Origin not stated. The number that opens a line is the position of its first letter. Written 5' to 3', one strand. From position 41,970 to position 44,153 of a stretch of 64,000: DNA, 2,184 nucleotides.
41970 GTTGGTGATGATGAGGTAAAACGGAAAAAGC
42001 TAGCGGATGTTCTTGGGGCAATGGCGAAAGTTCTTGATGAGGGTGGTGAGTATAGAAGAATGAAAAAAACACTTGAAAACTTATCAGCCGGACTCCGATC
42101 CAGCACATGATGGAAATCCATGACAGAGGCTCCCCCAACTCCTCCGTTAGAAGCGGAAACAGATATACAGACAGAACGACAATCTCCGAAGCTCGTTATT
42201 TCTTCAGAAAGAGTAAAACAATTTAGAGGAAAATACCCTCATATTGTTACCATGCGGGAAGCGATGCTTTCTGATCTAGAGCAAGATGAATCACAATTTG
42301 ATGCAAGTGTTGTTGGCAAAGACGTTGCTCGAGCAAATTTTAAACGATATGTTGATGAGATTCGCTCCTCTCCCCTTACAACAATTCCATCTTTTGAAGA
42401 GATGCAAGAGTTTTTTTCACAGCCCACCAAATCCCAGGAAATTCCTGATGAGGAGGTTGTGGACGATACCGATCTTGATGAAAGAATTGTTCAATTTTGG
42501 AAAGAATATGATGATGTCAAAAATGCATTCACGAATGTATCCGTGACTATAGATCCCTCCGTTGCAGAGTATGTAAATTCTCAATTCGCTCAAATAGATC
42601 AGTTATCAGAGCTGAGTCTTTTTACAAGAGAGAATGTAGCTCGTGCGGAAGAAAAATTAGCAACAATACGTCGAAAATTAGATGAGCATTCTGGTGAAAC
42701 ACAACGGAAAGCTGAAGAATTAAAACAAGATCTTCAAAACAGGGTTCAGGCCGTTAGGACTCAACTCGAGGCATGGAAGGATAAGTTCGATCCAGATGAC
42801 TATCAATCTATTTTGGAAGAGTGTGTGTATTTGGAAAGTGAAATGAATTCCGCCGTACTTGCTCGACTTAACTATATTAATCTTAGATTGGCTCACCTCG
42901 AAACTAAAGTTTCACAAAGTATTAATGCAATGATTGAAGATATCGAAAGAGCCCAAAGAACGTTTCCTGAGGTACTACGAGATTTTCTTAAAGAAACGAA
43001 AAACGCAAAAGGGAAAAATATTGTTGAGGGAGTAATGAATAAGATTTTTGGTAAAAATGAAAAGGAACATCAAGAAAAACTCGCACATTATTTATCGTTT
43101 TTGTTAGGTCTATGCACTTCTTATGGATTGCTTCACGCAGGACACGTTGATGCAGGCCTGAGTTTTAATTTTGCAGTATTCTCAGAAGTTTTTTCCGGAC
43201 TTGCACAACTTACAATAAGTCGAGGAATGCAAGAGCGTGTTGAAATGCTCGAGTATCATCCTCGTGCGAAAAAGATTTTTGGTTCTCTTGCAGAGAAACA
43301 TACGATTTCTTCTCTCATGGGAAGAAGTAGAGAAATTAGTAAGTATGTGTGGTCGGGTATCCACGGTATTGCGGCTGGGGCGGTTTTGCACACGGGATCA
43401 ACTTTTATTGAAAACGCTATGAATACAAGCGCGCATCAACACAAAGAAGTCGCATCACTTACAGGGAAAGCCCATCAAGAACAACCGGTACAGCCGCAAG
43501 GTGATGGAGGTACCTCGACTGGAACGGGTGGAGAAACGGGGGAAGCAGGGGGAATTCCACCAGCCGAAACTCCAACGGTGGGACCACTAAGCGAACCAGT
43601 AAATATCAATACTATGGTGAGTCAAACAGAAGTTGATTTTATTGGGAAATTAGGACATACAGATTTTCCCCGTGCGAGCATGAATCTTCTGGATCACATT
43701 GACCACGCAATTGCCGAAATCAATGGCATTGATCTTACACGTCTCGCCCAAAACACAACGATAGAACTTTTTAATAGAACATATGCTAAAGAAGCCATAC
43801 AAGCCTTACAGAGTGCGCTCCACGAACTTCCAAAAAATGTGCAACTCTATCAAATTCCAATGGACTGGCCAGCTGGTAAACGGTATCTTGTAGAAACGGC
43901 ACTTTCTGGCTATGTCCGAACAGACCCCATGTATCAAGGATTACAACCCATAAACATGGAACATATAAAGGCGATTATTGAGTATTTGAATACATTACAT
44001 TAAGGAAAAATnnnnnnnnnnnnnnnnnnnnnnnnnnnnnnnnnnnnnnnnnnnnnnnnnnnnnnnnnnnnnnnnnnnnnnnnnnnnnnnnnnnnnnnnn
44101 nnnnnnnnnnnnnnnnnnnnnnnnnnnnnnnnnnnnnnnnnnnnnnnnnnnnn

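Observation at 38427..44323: Five-gene operon of uncharacterised, highly charged coiled-coil proteins (candidate novel system)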

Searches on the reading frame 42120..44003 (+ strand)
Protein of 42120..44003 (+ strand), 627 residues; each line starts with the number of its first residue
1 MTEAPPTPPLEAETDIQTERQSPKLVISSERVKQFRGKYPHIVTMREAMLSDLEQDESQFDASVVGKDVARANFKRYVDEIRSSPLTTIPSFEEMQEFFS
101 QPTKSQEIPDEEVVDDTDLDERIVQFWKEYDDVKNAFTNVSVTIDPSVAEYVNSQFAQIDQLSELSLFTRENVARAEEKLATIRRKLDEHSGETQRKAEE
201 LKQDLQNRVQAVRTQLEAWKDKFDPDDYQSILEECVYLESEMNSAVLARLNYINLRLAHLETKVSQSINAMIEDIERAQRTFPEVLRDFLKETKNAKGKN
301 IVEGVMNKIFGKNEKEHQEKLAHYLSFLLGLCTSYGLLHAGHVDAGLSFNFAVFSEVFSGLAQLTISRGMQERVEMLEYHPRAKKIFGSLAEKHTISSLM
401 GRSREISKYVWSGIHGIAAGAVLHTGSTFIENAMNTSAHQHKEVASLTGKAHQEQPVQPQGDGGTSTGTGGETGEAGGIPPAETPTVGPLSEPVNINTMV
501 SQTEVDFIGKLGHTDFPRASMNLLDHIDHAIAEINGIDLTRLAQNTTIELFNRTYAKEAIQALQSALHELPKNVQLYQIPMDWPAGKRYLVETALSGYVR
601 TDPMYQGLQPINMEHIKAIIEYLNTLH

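Call 3: search_protein_families(library=pfam, proteins=[window:42120-44003:+], max_evalue=1)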
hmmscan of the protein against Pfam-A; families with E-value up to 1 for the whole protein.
window:42120-44003:+ (627 aa): 13 families
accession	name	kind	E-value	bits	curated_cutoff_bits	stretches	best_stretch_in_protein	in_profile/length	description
PF01763.21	Herpes_UL6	-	0.0054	15.8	27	1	135-212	355-435/562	Herpesvirus UL6 like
PF07464.16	ApoLp-III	-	0.0093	16.6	36.3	1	170-218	57-105/146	Apolipophorin-III precursor (apoLp-III)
PF17376.7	DUF5398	-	0.02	15.8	28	1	194-235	26-67/80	Family of unknown function (DUF5398)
PF24319.2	DUF7491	-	0.041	14.6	30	1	157-222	14-78/90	Coiled-coil region of unknown function (DUF7491)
PF08663.15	HalX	-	0.06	14.2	23.2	1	180-230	15-66/68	HalX domain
PF18735.6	HEPN_RiboL-PSP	-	0.098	13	28.4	1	228-320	3-112/191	RiboL-PSP-HEPN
PF12296.13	HsbA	-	0.11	13.4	33.5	0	203-245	9-49/121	Hydrophobic surface binding protein A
PF02601.20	Exonuc_VII_L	-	0.23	11.4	35.9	1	147-233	180-276/315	Exonuclease VII, large subunit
PF07200.18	Mod_r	-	0.25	11.8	30.1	1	150-234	20-102/146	Modifier of rudimentary (Mod(r)) protein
PF14551.11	MCM_N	-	0.27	12.1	24.9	0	241-305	24-77/95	MCM N-terminal domain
PF24033.1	DUF7342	-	0.49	10.8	31.6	1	198-234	75-111/150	Family of unknown function (DUF7342)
PF06037.17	DUF922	-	0.83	10.2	27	0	176-225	101-148/153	Bacterial protein of unknown function (DUF922)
PF10241.14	KxDL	-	0.94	10.3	27.2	0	245-289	20-64/86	Uncharacterized conserved protein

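Call 4: search_protein_families(library=ncbifam, proteins=[window:42120-44003:+], max_evalue=1)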
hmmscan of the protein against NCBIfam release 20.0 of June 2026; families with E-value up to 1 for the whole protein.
window:42120-44003:+ (627 aa): 4 families
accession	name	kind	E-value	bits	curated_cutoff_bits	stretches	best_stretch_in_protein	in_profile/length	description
NF003034.1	PRK03918.1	equivalog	0.00037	18.6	700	1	92-291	527-731/878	DNA double-strand break repair ATPase Rad50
TIGR03007.1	pepcterm_ChnLen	equivalog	0.11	10.7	278.85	0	22-139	174-272/498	XrtA system polysaccharide chain length determinant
NF052344.1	slr1601_fam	subfamily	0.26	11.4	70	0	194-237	35-78/91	slr1601 family putative cell division protein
NF047958.1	broad_LIC11966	domain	0.38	11.1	40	0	178-223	85-130/134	LIC11966 family surface protein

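Call 5: search_protein_families(library=phrogs, proteins=[window:42120-44003:+], max_evalue=1)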
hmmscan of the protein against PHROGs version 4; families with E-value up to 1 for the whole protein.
window:42120-44003:+ (627 aa): 9 families
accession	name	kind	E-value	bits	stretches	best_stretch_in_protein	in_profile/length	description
phrog_1272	-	tail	0.0013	17.5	1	92-438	809-1082/1606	tail length tape measure protein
phrog_3590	-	unknown function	0.009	16.4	1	129-281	168-309/481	-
phrog_14024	-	unknown function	0.051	14.5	1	547-574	30-57/128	-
phrog_16404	-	unknown function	0.071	14.5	1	215-243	37-64/110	-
phrog_4617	-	DNA, RNA and nucleotide metabolism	0.18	12.4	1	430-505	69-144/223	replication initiation protein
phrog_7303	-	unknown function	0.28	12.3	0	178-212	11-45/80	-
phrog_3017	-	head and packaging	0.56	10.4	0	118-224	232-332/402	head maturation protease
phrog_28951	-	unknown function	0.65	11.4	0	147-226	22-91/117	-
phrog_12353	-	unknown function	0.83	10.7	0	156-222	16-82/138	-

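Call 6: search_protein_families(library=padloc, proteins=[window:42120-44003:+], max_evalue=1)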
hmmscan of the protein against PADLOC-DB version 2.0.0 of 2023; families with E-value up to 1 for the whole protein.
window:42120-44003:+ (627 aa): 5 families
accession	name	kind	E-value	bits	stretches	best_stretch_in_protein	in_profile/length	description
PDLC03841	LeoBC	-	0.00038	17.7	1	170-345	284-442/601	-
PDLC03839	LeoA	-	0.0017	15.5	1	169-311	282-434/559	-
PDLC03303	MTase_II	-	0.015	11.8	1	53-98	336-381/668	Type II methyltransferase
PDLC03863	LmuB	-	0.045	10.4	1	160-256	220-308/610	-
PDLC00648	ZorA3|ZorA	-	0.047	10.4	1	135-290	326-485/692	MotA/ExbB/TolQ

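Call 10: find_homologous_proteins(query=window:42120-44003:+)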
Query window:42120-44003:+ (627 aa): 1 proteins with E <= 0.001 among 8000 candidates.
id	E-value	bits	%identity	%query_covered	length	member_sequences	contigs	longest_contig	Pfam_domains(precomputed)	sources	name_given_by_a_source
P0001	2.0e-257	874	100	63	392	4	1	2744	-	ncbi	-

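Call 29: find_related_loci(query=A2, collection=genome_contigs, flank=10000)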
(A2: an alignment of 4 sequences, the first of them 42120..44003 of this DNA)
Query A2 (627 aa) in genome_contigs; peptide patterns used: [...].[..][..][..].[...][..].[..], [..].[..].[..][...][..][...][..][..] (x = any residue, [..] = any of these).
50 stretches matched a pattern, but none encodes a relative of the query by tblastn (E <= 1e-3).

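Call 34: search_solved_structures(query=A2, max_evalue=1)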
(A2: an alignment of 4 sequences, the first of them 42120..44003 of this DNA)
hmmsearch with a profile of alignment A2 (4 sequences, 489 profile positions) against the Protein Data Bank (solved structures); distinct sequences matched with E-value up to 1: 7.
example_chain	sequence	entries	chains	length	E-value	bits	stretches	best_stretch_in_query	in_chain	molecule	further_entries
6r60_A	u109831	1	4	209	0.019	17.2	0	416-439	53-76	WD-40 repeat protein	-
6r5y_A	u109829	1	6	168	0.081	15.2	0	416-439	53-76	WD-40 repeat protein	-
2xze_A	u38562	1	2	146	0.17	14.1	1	26-70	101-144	STAM-BINDING PROTEIN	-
9le4_A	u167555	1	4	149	0.18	14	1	26-70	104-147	STAM-binding protein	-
6r5z_A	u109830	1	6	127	0.42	12.8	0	416-439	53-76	9-bladed beta-propeller formed by three 3-bladed fragments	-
6qn1_AB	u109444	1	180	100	0.61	12.3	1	238-286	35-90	BMC domain-containing protein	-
3i0o_A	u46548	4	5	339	0.84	11.8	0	167-207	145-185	Spectinomycin phosphotransferase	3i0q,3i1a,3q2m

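Call 49: search_protein_representatives(protein=window:42120-44003:+)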
Query: 627 residues. Proteins with E-value up to 0.001 (for the whole library): 4; up to 1e-10: 2; up to 1e-30: 1. The best 4 are listed.
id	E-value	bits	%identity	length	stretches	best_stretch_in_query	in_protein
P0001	6.2e-258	873.8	100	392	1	236-627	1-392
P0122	1.6e-19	86.6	31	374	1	288-569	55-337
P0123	3.3e-10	55.8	25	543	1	196-576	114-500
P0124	1.7e-06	43.6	26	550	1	302-574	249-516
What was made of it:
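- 42120..44003 (+): Gene D, 627 aa, second cassette gene. It has a lineage-specific N-terminal helical extension (aa 1-290), a conserved core of three weakly hydrophobic Gly/Ala-rich helices (aa 321-342, 348-369, 412-434; nt 43080-43421), a P/T/G/Q-rich linker (about aa 455-497; nt 43482-43610) and a conserved C-terminal helical domain (aa 498-627; nt 43611-44000). Only 3 relatives were found among 1.84 billion representatives (call 49).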

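Call 50: find_encoding_contigs(protein=P0123, flank=10000, max_places=1)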
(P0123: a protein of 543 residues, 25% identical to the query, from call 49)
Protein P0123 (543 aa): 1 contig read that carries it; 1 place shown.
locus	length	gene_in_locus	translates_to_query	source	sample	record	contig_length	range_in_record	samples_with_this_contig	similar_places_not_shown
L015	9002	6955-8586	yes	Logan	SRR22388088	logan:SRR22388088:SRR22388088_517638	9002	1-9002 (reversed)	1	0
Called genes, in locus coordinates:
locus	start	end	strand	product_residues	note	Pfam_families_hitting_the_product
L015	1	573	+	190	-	?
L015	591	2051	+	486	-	PF00009:GTP_EFTU, PF03193:RsgA_GTPase (faint), PF01926:MMR_HSR1, PF03144:GTP_EFTU_D2 (faint), PF22042:EF-G_D2, PF11987:IF-2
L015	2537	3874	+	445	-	-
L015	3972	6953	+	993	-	-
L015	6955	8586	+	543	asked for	-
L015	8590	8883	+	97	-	-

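Call 51: find_encoding_contigs(protein=P0124, flank=10000, max_places=1)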
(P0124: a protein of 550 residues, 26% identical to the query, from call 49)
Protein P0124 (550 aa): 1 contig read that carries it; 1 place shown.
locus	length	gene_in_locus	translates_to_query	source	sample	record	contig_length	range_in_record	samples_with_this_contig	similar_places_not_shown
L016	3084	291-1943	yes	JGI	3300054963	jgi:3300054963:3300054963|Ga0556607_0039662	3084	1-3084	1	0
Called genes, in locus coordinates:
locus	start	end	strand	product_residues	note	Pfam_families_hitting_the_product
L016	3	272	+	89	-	?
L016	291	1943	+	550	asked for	-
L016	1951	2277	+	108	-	-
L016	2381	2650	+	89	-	PF00312:Ribosomal_S15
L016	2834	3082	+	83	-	?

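Call 59: search_protein_families(library=pfam, proteins=[L015:3972-6953:+], max_evalue=0.01)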
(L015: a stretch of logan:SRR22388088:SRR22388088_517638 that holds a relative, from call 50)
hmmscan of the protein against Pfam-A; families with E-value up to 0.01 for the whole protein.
L015:3972-6953:+ (993 aa): 0 families

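Call 62: predict_structure(alignment_id=A4)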
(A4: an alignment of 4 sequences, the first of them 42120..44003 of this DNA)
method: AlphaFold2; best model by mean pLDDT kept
length: 627 residues; sequences in the alignment: 4
mean_pLDDT: 50.6   pTM: 0.28
mean pLDDT of the five models: 50.6, 46.4, 45.8, 45.3, 44.6
residues with pLDDT >= 90: 10; 70-90: 131; 50-70: 121; < 50: 365
segments of 3 or more residues with pLDDT < 50: 1-27, 55-65, 101-115, 278-311, 321-556, 572-577, 593-613, 618-620, 622-627
pLDDT, mean of each block of 10 residues (from residue 1): 34 31 40 63 56 48 52 64 53 62 37 54 85 80 74 89 67 87 84 77 89 79 74 87 77 84 76 54 43 39 45 50 47 40 37 42 39 35 36 33 31 28 31 28 23 26 25 29 26 27 39 38 46 38 33 48 57 48 54 45 34 48 42
secondary structure, 60 per line:
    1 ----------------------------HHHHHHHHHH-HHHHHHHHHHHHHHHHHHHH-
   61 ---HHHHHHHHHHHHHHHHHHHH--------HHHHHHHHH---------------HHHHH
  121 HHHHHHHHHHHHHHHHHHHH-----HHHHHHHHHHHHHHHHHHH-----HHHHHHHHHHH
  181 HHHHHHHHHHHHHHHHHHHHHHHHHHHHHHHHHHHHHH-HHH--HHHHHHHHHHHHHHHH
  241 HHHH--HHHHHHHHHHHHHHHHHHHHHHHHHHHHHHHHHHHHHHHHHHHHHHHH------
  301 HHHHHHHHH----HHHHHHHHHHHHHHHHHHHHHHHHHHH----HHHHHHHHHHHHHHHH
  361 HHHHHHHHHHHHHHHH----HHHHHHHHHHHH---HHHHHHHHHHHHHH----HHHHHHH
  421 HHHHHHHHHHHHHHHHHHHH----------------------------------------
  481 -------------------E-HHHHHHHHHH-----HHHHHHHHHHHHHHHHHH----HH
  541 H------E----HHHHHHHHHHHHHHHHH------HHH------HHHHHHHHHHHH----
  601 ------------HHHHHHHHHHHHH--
elements in order: H29-38 H40-59 H64-83 H92-100 H116-140 H146-164 H170-218 H225-244 H247-294 H301-309 H314-340 H345-376 H381-392 H396-409 H414-440 H502-511 H517-534 H553-569 H585-596 H613-625
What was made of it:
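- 42120..44003 (+): The AF2 model is all-helical with mean pLDDT 50.6; only aa 116-275 are confident (call 62).
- AF2 gives low confidence for the conserved part of D (call 62).
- Tried and rejected: With the four admissible sequences, the D model was poor (pLDDT 50.6; call 62), so I did not fold-search it.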

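Call 70: search_dna_similar(query=window:42120-44003:+, collection=phages, mode=protein, max_evalue=0.001, max_rows=10)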
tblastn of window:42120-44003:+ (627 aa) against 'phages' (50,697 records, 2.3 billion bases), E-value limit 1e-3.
No match.

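Call 75: find_related_loci(query=A2, collection=metagenome_contigs, flank=10000)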
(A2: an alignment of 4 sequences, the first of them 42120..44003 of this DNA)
Query A2 (627 aa) in metagenome_contigs; peptide patterns used: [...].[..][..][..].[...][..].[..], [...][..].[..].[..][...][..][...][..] (x = any residue, [..] = any of these).
125 stretches matched a pattern, but none encodes a relative of the query by tblastn (E <= 1e-3).

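Call 76: find_related_loci(query=A2, collection=viral_contigs, flank=5000)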
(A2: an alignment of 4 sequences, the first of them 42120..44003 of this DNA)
Query A2 (627 aa) in viral_contigs; peptide patterns used: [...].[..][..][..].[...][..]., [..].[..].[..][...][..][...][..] (x = any residue, [..] = any of these).
35 stretches matched a pattern, but none encodes a relative of the query by tblastn (E <= 1e-3).
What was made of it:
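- On Phage tail tape-measure / phage structural module: The IMG/VR scan finds none (call 76).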

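Call 97: search_protein_families(library=padloc, proteins=[L015:3972-6953:+], max_evalue=0.01)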
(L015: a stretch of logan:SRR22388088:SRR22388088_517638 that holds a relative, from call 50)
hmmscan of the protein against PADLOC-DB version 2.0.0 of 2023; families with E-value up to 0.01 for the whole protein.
L015:3972-6953:+ (993 aa): 0 families

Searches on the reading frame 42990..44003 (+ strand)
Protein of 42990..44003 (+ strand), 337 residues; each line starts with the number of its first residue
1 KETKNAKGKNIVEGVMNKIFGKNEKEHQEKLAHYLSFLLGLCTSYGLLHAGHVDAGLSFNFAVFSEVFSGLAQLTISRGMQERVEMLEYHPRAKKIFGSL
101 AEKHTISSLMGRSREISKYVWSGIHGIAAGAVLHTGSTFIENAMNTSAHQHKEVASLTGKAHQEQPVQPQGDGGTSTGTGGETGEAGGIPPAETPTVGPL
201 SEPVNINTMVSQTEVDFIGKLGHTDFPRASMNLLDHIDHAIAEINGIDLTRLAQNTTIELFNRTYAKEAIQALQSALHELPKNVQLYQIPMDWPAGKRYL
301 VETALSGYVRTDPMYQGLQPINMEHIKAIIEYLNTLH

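Call 92: search_solved_structures(query=A6, max_evalue=1)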
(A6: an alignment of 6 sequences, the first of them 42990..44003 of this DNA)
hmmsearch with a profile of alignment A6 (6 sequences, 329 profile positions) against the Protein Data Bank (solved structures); distinct sequences matched with E-value up to 1: 0.
